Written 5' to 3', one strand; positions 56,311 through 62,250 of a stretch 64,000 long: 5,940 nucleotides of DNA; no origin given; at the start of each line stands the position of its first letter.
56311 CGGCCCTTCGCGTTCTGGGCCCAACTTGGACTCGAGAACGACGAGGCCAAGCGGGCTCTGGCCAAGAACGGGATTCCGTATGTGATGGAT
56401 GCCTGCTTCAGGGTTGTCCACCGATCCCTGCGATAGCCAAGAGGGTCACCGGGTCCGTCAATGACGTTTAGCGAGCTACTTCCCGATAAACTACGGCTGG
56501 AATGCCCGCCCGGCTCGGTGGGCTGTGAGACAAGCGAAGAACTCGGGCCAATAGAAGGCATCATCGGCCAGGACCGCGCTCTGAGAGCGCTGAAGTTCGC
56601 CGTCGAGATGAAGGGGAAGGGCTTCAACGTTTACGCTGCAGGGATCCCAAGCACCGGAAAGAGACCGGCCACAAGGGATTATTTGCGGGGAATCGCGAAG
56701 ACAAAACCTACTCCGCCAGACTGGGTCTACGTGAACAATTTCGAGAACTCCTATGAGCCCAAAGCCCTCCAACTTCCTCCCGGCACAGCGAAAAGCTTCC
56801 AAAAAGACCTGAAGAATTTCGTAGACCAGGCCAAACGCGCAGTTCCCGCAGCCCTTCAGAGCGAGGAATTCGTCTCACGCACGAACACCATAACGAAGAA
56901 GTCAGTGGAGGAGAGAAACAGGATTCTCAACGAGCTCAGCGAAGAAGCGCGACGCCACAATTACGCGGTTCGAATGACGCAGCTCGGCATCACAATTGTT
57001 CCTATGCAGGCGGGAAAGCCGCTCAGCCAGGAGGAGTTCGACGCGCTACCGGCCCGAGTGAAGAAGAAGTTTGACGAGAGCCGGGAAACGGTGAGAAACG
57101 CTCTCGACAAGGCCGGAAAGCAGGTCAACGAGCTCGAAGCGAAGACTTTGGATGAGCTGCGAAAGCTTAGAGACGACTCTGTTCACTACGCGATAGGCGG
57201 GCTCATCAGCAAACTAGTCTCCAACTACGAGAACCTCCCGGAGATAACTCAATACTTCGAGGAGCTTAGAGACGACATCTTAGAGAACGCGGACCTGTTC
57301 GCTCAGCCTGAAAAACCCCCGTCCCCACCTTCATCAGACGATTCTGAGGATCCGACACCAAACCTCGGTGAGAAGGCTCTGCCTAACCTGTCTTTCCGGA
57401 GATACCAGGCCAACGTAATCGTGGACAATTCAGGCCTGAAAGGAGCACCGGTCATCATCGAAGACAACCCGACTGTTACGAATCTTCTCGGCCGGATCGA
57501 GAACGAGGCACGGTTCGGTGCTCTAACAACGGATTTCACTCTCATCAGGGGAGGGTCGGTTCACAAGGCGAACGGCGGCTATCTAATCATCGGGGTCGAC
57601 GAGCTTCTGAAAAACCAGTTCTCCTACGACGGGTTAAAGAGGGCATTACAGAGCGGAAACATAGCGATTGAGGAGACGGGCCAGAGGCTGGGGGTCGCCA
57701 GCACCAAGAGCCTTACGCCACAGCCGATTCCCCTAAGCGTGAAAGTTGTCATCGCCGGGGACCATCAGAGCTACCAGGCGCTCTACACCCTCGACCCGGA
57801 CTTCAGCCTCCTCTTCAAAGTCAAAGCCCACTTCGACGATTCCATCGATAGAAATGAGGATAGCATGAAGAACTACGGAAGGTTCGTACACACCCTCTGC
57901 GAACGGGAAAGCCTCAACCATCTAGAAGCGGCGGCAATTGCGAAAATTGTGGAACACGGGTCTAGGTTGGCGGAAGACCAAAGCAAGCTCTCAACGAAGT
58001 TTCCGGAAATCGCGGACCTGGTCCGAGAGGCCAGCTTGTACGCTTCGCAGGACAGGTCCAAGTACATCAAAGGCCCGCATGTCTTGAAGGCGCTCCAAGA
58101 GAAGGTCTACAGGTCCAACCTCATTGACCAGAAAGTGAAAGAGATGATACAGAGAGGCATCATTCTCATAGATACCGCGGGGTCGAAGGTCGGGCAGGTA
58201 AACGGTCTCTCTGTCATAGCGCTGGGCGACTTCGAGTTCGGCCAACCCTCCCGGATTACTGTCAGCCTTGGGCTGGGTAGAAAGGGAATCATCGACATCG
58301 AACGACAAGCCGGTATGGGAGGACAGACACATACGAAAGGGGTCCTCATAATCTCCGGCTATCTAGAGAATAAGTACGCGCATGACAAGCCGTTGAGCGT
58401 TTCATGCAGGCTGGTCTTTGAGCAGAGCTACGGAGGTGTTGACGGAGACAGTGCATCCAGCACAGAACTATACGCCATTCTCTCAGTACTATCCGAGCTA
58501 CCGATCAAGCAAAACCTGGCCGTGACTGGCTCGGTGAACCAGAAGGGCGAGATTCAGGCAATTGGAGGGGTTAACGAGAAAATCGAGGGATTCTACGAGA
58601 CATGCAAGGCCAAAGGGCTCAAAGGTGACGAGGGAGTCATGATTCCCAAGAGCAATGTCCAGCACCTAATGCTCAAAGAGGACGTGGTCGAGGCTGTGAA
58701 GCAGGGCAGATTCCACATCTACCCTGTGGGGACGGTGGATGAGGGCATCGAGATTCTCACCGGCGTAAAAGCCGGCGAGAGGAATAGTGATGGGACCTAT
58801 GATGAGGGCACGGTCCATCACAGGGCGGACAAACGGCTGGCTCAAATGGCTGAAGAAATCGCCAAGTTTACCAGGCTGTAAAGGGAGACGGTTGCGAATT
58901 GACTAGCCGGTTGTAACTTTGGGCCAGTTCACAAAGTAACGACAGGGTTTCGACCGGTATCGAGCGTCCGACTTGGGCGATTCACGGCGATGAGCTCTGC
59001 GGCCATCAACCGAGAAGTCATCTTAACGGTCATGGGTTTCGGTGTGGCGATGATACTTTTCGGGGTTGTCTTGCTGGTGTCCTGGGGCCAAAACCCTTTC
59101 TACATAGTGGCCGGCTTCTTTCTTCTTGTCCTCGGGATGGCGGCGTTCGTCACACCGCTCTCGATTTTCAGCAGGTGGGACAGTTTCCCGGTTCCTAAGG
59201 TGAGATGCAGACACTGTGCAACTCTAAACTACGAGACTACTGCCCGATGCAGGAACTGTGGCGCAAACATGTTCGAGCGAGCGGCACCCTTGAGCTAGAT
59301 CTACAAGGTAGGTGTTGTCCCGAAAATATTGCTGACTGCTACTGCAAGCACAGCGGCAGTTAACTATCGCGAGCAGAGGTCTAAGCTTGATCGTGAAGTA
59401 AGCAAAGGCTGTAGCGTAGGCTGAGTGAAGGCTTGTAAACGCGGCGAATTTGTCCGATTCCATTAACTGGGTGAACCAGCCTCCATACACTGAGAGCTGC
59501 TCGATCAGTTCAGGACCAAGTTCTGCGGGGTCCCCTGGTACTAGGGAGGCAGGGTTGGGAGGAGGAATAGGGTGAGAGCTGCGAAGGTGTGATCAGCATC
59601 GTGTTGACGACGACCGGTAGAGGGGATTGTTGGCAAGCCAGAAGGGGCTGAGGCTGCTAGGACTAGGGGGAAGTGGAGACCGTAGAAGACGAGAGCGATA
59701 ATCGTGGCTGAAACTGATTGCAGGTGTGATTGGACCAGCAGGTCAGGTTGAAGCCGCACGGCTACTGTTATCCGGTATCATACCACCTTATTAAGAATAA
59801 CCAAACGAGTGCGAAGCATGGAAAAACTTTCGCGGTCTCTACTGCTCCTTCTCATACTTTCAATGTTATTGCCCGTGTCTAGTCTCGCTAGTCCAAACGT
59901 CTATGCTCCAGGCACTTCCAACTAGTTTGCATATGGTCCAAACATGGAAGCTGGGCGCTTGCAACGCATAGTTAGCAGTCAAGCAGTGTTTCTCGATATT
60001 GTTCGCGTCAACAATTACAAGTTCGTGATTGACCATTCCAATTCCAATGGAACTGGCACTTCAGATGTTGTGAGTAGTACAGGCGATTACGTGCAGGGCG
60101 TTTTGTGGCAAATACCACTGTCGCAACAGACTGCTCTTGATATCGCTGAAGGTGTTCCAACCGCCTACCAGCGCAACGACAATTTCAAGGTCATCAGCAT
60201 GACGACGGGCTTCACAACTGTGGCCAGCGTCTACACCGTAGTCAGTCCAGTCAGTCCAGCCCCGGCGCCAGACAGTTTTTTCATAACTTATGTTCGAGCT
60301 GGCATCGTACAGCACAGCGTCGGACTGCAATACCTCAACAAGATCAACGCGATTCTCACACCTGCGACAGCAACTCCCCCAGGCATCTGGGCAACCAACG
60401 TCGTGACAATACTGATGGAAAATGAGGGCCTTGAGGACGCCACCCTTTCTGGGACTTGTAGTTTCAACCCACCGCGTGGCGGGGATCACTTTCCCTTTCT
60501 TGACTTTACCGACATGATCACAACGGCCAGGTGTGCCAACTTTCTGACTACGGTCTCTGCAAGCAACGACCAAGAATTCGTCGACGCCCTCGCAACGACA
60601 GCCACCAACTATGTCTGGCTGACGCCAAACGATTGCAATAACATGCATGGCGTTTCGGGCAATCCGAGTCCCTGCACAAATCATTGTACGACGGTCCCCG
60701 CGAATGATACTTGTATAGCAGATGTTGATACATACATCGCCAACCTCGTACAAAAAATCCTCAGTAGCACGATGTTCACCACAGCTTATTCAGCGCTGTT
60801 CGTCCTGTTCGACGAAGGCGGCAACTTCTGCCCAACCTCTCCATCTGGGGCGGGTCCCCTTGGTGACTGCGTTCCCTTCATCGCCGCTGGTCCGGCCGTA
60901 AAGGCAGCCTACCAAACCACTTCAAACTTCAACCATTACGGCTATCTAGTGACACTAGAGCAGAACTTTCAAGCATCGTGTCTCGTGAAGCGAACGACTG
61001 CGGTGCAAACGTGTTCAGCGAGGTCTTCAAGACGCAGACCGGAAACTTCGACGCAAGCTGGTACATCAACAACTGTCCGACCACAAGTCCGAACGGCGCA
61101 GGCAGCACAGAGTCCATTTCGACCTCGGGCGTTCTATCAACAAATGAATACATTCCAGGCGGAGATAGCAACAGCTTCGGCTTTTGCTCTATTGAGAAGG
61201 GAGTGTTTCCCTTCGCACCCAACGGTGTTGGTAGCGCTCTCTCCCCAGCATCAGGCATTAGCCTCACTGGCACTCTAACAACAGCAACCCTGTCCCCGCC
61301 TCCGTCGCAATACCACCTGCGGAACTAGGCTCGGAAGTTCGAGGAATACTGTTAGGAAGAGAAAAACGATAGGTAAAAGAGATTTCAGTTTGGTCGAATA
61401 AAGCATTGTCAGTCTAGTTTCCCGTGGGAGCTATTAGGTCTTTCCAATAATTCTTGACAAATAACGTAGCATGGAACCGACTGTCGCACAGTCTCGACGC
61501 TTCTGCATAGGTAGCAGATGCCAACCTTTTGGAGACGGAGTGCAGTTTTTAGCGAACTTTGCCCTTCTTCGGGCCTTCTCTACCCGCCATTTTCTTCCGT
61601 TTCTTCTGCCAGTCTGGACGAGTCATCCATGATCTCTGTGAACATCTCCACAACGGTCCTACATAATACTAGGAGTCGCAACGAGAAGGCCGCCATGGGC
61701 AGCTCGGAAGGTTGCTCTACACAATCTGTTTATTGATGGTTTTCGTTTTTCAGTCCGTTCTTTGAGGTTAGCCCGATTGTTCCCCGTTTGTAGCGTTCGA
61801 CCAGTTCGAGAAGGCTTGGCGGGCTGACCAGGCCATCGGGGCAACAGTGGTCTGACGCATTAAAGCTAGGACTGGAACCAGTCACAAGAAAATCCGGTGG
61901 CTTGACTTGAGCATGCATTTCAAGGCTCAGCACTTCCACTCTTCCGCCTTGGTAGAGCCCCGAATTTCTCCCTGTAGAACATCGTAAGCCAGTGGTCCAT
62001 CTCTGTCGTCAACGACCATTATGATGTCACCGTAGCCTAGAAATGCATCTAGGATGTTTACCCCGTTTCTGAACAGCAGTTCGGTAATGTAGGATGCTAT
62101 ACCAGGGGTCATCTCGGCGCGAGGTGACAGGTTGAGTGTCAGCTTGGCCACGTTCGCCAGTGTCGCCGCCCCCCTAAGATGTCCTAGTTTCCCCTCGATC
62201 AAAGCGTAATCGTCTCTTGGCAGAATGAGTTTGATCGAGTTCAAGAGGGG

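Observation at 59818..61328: Secreted GGCT-like/phosphoesterase fusion interrupted by an in-frame TAG between signal peptide and mature domain, plus a -1 frameshift near the C-terminus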

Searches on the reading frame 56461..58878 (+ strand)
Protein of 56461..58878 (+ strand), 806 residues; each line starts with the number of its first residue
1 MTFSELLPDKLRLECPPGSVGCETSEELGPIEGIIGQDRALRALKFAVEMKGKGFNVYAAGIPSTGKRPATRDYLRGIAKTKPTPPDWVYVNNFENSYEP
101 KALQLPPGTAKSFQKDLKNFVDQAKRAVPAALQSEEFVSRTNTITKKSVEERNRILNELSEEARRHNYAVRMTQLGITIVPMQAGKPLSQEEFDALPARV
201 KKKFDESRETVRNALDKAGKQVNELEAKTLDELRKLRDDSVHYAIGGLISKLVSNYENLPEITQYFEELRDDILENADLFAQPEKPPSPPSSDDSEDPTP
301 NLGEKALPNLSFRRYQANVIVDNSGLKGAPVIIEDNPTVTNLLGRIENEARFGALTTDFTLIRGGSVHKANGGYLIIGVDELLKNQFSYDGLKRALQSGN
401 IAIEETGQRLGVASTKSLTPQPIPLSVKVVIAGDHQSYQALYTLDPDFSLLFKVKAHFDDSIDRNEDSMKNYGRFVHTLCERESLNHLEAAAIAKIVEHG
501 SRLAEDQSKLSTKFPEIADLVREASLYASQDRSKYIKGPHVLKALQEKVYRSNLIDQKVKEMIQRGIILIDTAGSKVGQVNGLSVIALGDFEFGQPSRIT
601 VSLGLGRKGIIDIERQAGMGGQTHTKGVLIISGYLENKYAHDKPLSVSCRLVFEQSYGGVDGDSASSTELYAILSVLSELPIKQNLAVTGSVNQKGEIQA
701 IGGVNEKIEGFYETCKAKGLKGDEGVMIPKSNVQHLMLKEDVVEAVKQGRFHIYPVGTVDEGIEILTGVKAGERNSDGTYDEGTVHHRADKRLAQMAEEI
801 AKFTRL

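Call 16: find_related_loci(query=window:56461-58878:+, collection=genome_contigs, flank=10000)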
Query window:56461-58878:+ (806 aa) in genome_contigs; peptide patterns used: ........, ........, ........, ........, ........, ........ (x = any residue, [..] = any of these).
599 stretches matched a pattern (row limit reached: there are more); 577 encode a relative of the query (tblastn E <= 1e-3); the best 80 are kept; 80 distinct loci.
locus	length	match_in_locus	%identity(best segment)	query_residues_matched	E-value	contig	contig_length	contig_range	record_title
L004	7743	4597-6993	78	1-803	0e+0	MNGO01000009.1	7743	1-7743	MAG: Crenarchaeota archaeon 13_1_40CM_3_52_10 13_1_40cm_3_scaffold_19530, whole genome shotgun sequence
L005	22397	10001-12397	77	1-803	0e+0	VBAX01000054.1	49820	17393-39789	MAG: Candidatus Bathyarchaeota archaeon isolate BA_3 14_1009_13_20cm_scaffold_157, whole genome shotgun sequence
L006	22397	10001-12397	77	1-803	0e+0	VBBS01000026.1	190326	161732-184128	MAG: Candidatus Bathyarchaeota archaeon isolate BA_24 14_0903_09_30cm_scaffold_18, whole genome shotgun sequence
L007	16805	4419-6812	75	1-804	0e+0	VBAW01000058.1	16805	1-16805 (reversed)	MAG: Candidatus Bathyarchaeota archaeon isolate BA_2 14_0929_02_20cm_scaffold_1813, whole genome shotgun sequence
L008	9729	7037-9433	72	1-804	0e+0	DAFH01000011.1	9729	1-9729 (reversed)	MAG TPA_asm: Candidatus Bathyarchaeota archaeon UBA185 UBA185_contig_47363, whole genome shotgun sequence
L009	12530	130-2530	75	1-804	0e+0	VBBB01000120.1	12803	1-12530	MAG: Candidatus Bathyarchaeota archaeon isolate BA_7 14_0903_09_20cm_scaffold_8173, whole genome shotgun sequence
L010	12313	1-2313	57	23-803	0e+0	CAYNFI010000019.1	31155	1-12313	MAG TPA_asm: uncultured Candidatus Bathyarchaeia archaeon isolate binchicken_co318_43 genome assembly, contig: NODE_509_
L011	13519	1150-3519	53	5-803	0e+0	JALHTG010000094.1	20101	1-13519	MAG: Candidatus Bathyarchaeota archaeon isolate PFL18 seq_3704673, whole genome shotgun sequence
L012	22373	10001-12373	53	5-804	0e+0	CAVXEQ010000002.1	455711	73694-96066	MAG: Candidatus Bathyarchaeota archaeon isolate MFD02416.bin.1.259 genome assembly, contig: contig_11337, whole genome s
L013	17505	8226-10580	53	9-803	0e+0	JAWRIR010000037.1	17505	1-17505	MAG: Thermoproteota archaeon isolate ADS1 c_000000062163, whole genome shotgun sequence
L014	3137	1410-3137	73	1-582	0e+0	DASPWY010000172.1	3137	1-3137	MAG TPA_asm: Candidatus Bathyarchaeia archaeon isolate SMAG_U11553 k141_583475, whole genome shotgun sequence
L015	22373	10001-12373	52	7-803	0e+0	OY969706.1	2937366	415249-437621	MAG: Candidatus Bathyarchaeota archaeon isolate MFD02416.bin.c.15 genome assembly, chromosome: 1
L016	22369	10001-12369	54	4-803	0e+0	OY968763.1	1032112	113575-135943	MAG: Candidatus Bathyarchaeota archaeon isolate MFD01299.bin.2.105 genome assembly, chromosome: 1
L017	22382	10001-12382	52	4-805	0e+0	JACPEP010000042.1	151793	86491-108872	MAG: Chloroflexi bacterium isolate NC_groundwater_338_Ag_B-0.1um_58_18 GD18-4_B1_scaffold_1616693, whole genome shotgun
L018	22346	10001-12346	50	5-797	0e+0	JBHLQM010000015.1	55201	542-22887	MAG: Candidatus Thorarchaeota archaeon isolate LCG1B.62 LCG1B.62@2862, whole genome shotgun sequence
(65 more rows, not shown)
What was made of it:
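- Tried and rejected: I used the neighbouring Lon protease to fetch 80 loci from GTDB species genomes (call 16).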

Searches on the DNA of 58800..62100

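Call 50: search_rna_families(source=window, start=58800, end=62100, threshold=evalue, max_evalue=1)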
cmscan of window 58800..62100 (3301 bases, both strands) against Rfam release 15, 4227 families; matches with E-value up to 1: 0.
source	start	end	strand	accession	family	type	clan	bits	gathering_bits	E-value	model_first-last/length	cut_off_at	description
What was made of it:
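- There are no Rfam matches (call 50).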

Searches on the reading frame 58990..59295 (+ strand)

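Call 60: search_protein_families(library=pfam, proteins=[window:58990-59295:+], max_evalue=0.001)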
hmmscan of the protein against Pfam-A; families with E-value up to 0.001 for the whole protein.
window:58990-59295:+ (102 aa): 1 family
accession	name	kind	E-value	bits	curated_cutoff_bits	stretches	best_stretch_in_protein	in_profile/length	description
PF12172.15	zf-ChsH2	-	0.00085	19.5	23.2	0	72-92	13-33/37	ChsH2, rubredoxin-like zinc ribbon domain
